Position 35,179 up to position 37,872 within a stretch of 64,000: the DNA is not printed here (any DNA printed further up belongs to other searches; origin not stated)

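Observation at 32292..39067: A glycyl-radical eliminase operon of unknown substrate under a GntR/LacI sugar-type regulator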

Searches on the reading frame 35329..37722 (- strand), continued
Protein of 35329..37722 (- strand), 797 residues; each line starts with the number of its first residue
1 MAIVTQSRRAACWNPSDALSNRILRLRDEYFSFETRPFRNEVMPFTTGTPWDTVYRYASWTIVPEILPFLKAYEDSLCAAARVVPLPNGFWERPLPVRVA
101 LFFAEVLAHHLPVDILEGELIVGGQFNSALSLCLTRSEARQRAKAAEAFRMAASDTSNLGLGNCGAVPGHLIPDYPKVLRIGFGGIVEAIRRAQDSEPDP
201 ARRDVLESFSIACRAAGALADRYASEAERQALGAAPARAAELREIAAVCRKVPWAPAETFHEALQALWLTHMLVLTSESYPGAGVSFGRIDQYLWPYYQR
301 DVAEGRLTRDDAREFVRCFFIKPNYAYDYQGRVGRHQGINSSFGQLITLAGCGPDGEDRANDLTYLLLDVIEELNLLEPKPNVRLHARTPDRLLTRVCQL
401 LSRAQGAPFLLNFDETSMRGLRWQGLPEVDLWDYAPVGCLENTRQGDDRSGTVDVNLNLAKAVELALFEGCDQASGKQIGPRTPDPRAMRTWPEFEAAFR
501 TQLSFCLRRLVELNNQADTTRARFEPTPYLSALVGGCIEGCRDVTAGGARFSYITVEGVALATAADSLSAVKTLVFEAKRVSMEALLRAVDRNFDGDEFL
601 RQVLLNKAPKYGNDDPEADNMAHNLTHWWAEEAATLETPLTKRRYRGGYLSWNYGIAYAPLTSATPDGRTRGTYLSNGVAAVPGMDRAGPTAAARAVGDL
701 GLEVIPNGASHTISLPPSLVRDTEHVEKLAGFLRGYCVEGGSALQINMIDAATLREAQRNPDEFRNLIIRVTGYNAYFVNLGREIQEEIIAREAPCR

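Call 14: find_related_loci(query=window:35329-37722:-, collection=genome_contigs, flank=10000)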
Query window:35329-37722:- (797 aa) in genome_contigs; peptide patterns used: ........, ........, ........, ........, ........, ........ (x = any residue, [..] = any of these).
217 stretches matched a pattern; 199 encode a relative of the query (tblastn E <= 1e-3); the best 80 are kept; 80 distinct loci.
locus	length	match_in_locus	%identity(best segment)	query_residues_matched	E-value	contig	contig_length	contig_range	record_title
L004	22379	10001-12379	80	1-793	0e+0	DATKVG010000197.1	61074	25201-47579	MAG TPA_asm: Candidatus Bathyarchaeia archaeon isolate SMAG_U14127 k141_2596881, whole genome shotgun sequence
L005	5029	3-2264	79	40-793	0e+0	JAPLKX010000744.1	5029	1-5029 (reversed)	MAG: Candidatus Hydrogenedentota bacterium isolate LacPavin_0920_SED5_MAG_60_9 LacPavin_0920_SED5_scaffold_1471519, whol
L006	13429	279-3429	75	11-794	0e+0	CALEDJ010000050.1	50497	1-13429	MAG: uncultured bacterium isolate N1_Bin_MAXBIN__043_1 genome assembly, contig: c_000000195927, whole genome shotgun seq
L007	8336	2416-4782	65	4-794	0e+0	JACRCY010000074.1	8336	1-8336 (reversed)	MAG: Deltaproteobacteria bacterium isolate NC_groundwater_1658_Pr3_B-0.1um_72_13 SR-2_scaffold_141_479390, whole genome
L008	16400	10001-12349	61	13-792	0e+0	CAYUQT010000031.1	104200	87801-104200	MAG TPA_asm: uncultured Planctomycetales bacterium isolate binchicken_co66_175 genome assembly, contig: NODE_360_length_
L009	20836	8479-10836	61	11-794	0e+0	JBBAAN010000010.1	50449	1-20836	MAG: Actinomycetota bacterium isolate SO_2017_GW3_43 scaffold_543_c1_OW296A_2017, whole genome shotgun sequence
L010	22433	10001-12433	45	16-793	0e+0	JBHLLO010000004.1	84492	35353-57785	MAG: Candidatus Hermodarchaeota archaeon isolate DZ1M.51 DZ1M.51@699, whole genome shotgun sequence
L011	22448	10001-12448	48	19-794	0e+0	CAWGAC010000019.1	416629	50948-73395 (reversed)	MAG: uncultured Spirochaetota bacterium isolate MFD04408.bin.2.124 genome assembly, contig: contig_44740, whole genome s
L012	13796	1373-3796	45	19-793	0e+0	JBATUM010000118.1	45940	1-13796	MAG: Promethearchaeia archaeon isolate MFD12951_ilm_asm_bin5 k127_87659, whole genome shotgun sequence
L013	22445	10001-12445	46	18-792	0e+0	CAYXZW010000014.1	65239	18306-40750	MAG TPA_asm: uncultured Smithella sp. isolate SRP302447_co2_126 genome assembly, contig: NODE_1331_length_65239_cov_12.0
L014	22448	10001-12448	47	19-794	0e+0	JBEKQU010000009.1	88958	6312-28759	MAG: Spirochaetia bacterium isolate SPRUCE 495 SPRUCE_495_9, whole genome shotgun sequence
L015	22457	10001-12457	45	19-796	0e+0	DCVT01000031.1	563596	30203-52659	MAG TPA_asm: Anaerolineales bacterium UBA2181 UBA2181_contig_551, whole genome shotgun sequence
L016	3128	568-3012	45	18-792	0e+0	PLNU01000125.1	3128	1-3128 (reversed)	MAG: Syntrophaceae bacterium isolate fen_1160 73.20120800_E1X.10_contig_29651, whole genome shotgun sequence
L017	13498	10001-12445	45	18-792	0e+0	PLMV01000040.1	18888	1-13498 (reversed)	MAG: Syntrophaceae bacterium isolate fen_1165 73.20120800_E2X.4_contig_1378, whole genome shotgun sequence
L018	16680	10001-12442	45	19-792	0e+0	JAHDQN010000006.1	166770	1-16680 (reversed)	MAG: Deltaproteobacteria bacterium isolate SM3-B3m k141_32579, whole genome shotgun sequence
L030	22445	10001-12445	44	18-792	0e+0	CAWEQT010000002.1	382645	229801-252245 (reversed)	MAG: uncultured delta proteobacterium isolate MFD01828.bin.1.70 genome assembly, contig: contig_24767, whole genome shot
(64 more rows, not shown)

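Call 27: find_encoding_contigs(protein=P0004, flank=8000, max_places=1)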
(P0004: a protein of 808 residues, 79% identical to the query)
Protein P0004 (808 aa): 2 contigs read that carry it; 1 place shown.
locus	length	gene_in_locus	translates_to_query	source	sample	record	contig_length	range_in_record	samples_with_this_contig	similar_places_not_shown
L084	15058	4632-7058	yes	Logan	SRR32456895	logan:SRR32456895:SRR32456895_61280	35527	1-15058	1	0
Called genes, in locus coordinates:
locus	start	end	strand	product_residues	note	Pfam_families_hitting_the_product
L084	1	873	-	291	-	?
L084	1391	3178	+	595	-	PF02730:AFOR_N, PF01314:AFOR_C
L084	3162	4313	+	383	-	PF00596:Aldolase_II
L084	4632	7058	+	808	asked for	PF02901:PFL-like, PF01228:Gly_radical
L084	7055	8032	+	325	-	PF13353:Fer4_12 (faint), PF12838:Fer4_7 (faint), PF13237:Fer4_10 (faint), PF12837:Fer4_6 (faint), PF25160:LdpA_Fe-S-bd (weak), PF00037:Fer4 (weak), PF04055:Radical_SAM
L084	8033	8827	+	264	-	PF01243:PNPOx_N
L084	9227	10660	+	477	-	-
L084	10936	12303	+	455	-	PF04734:Ceramidase_alk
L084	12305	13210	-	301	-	PF00561:Abhydrolase_1, PF12146:Hydrolase_4, PF12697:Abhydrolase_6, PF20408:Abhydrolase_11 (faint)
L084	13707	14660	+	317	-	PF01073:3Beta_HSD, PF01370:Epimerase, PF02719:Polysacc_synt_2, PF04321:RmlD_sub_bind, PF16363:GDP_Man_Dehyd, PF07993:NAD_binding_4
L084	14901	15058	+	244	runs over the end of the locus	PF00106:adh_short, PF08659:KR, PF23441:SDR, PF01370:Epimerase (weak), PF13561:adh_short_C2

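Call 28: find_encoding_contigs(protein=P0011, flank=8000, max_places=1)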
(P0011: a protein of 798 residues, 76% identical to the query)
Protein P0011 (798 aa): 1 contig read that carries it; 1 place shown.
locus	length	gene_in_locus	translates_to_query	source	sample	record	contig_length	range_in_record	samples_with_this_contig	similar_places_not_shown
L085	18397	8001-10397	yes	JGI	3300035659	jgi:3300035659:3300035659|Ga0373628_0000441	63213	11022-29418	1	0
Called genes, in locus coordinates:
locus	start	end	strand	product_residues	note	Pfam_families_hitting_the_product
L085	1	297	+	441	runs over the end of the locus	PF01408:GFO_IDH_MocA, PF21252:Glyco_hydro_109_C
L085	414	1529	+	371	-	PF01208:URO-D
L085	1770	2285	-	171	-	-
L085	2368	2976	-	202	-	-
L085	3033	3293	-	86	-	PF02604:PhdYeFM_antitox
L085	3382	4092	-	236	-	PF01209:Ubie_methyltran, PF05401:NodS, PF05148:Methyltransf_8, PF13489:Methyltransf_23, PF08241:Methyltransf_11, PF08242:Methyltransf_12, PF13649:Methyltransf_25, PF13847:Methyltransf_31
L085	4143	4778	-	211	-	PF13649:Methyltransf_25 (weak)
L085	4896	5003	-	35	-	-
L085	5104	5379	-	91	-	PF07931:CPT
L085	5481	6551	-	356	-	PF01208:URO-D (weak)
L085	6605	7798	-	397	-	PF01208:URO-D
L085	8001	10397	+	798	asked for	PF02901:PFL-like, PF01228:Gly_radical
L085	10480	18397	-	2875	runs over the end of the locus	PF00801:PKD, PF18911:PKD_4, PF00801:PKD, PF18911:PKD_4, PF00801:PKD, PF18911:PKD_4, PF00801:PKD, PF18911:PKD_4, +21 more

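Call 29: find_encoding_contigs(protein=P0027, flank=8000, max_places=1)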
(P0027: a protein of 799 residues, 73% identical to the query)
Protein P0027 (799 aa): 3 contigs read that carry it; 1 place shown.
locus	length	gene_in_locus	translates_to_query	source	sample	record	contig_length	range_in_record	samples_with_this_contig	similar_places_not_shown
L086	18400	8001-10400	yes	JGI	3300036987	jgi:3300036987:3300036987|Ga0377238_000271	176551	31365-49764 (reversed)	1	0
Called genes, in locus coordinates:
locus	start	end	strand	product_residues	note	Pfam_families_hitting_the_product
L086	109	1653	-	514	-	PF00501:AMP-binding, PF13193:AMP-binding_C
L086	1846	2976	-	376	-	PF13173:AAA_14, PF13635:DUF4143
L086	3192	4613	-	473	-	PF02233:PNTB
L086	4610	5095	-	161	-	PF12769:PNTB_4TM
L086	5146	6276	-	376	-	PF05222:AlaDh_PNT_N, PF02826:2-Hacid_dh_C (faint), PF01262:AlaDh_PNT_C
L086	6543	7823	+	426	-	PF08668:HDOD (faint), PF01966:HD, PF13487:HD_5, PF01966:HD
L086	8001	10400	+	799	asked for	PF02901:PFL-like, PF01228:Gly_radical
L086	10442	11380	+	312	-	PF13353:Fer4_12 (weak), PF25160:LdpA_Fe-S-bd (weak), PF12797:Fer4_2 (weak), PF13237:Fer4_10 (weak), PF00037:Fer4 (weak), PF04055:Radical_SAM, PF12837:Fer4_6 (weak), PF13353:Fer4_12 (weak), +2 more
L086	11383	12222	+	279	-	PF01243:PNPOx_N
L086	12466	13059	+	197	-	PF00117:GATase, PF01174:SNO, PF07685:GATase_3 (weak), PF07722:Peptidase_C26 (faint)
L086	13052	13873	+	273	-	PF00977:His_biosynth, PF03060:NMO (faint)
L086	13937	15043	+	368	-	-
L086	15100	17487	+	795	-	PF13231:PMT_2, PF07721:TPR_4 (faint), PF14559:TPR_19 (faint), PF13414:TPR_11 (faint), PF13431:TPR_17 (faint), PF00515:TPR_1 (faint), PF07719:TPR_2 (faint), PF13432:TPR_16 (weak), +2 more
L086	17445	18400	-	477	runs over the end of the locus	PF02310:B12-binding, PF04055:Radical_SAM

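Call 33: search_protein_families(library=pfam, proteins=[L084:1391-3178:+, L084:3162-4313:+, L084:9227-10660:+, L017:8109-8849:+, L017:9111-9845:+, L001:15820-16986:+, L086:13937-15043:+], max_evalue=0.1)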
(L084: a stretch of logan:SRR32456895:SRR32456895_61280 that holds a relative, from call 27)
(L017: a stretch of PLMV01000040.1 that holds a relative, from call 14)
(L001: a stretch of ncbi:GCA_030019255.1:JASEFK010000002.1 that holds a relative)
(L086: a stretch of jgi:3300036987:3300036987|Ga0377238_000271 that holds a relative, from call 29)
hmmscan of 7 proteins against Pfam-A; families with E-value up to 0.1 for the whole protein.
L084:1391-3178:+ (595 aa): 2 families
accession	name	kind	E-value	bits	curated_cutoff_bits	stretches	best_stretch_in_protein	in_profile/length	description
PF01314.23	AFOR_C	-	1.6e-105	353.8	27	1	214-579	3-385/385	Aldehyde ferredoxin oxidoreductase, domains 2 & 3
PF02730.20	AFOR_N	-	1.3e-55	188.7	29.8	1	7-198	2-198/199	Aldehyde ferredoxin oxidoreductase, N-terminal domain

L084:3162-4313:+ (383 aa): 1 family
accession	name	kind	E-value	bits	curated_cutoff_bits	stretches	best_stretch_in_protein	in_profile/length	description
PF00596.27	Aldolase_II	-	2.6e-24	86.5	22.2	1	199-376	1-180/183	Class II Aldolase and Adducin N-terminal domain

L084:9227-10660:+ (477 aa): 2 families
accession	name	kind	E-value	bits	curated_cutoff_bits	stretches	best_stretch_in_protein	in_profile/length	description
PF02449.21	Glyco_hydro_42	-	7.9e-05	22.6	21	1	223-359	219-342/376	Beta-galactosidase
PF03404.22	Mo-co_dimer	-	0.033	14.7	22.7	1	78-140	74-135/138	Mo-co oxidoreductase dimerisation domain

L017:8109-8849:+ (246 aa): 1 family
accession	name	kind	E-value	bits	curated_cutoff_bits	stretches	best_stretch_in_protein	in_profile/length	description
PF21842.1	DUF6901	-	1.1e-88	296.8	27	1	21-241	2-221/222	Domain of unknown function (DUF6901)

L017:9111-9845:+ (244 aa): 8 families
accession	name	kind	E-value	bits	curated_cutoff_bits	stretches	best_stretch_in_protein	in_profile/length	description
PF07729.17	FCD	-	7.4e-21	75.3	24.3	1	108-229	2-124/125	FCD domain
PF07840.17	FadR_C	-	7.4e-21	75.2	23.6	1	78-229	1-146/164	FadR C-terminal domain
PF00392.27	GntR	-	2.1e-14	53.4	27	1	23-77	10-64/64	Bacterial regulatory proteins, gntR family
PF00619.27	CARD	-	0.00052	20.4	23.9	1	103-143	20-60/85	Caspase recruitment domain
PF01325.25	Fe_dep_repress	-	0.0027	18.3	26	1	34-75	19-60/60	Iron dependent repressor, N-terminal DNA binding domain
PF09339.16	HTH_IclR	-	0.0039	17.4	22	1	41-68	22-49/52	IclR helix-turn-helix domain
PF13545.12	HTH_Crp_2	-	0.0066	16.8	27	1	39-78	24-62/70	Crp-like helix-turn-helix domain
PF14125.13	DUF4292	-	0.029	14.5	23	1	144-177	70-103/209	Domain of unknown function (DUF4292)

L001:15820-16986:+ (388 aa): 0 families

L086:13937-15043:+ (368 aa): 3 families
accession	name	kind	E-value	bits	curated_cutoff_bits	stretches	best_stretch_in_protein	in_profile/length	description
PF06508.19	QueC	-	0.0015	18.5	22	1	57-120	2-64/210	Queuosine biosynthesis protein QueC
PF01171.26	ATP_bind_3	-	0.015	15.5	27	1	57-121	2-71/182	PP-loop family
PF00764.25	Arginosuc_synth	-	0.017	15.6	27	1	58-103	3-48/162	Arginosuccinate synthase N-terminal HUP domain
